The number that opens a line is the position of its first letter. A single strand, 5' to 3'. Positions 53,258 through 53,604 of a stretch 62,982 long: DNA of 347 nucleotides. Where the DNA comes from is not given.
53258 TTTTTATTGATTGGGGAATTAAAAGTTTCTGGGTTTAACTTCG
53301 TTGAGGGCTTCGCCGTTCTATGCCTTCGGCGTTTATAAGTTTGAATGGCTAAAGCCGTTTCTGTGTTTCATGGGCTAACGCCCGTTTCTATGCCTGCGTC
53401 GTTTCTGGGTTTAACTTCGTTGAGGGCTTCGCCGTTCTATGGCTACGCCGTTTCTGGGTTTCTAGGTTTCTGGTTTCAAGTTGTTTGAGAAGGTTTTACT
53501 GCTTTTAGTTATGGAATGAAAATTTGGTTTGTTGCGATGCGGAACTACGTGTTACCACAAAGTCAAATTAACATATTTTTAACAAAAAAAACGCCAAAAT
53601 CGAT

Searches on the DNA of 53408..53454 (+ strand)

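Call 57: search_dna_similar(query=window:53408-53454:+, collection=phages, mode=distant, max_evalue=1, max_rows=20)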
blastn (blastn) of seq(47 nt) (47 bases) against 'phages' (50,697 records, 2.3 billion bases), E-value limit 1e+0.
No match.

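Call 58: search_dna_similar(query=window:53408-53454:+, collection=plasmids, mode=distant, max_evalue=1, max_rows=20)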
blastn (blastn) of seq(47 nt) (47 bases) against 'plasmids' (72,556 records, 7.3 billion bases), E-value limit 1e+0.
Records with a match: 1; places in all: 1; records where one place covers at least 80% of the query: 0.
Best place of each record, by identity: 80-90% 1.
By first word of the organism name: Methylobacterium 1.
By predicted mobility (MOB-suite, as given by PLSDB): non-mobilizable 1.
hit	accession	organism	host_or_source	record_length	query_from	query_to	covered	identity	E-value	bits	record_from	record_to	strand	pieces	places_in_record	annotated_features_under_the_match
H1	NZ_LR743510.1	Methylobacterium bullatum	-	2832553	11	43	70%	87.9%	2e-1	39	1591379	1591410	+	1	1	none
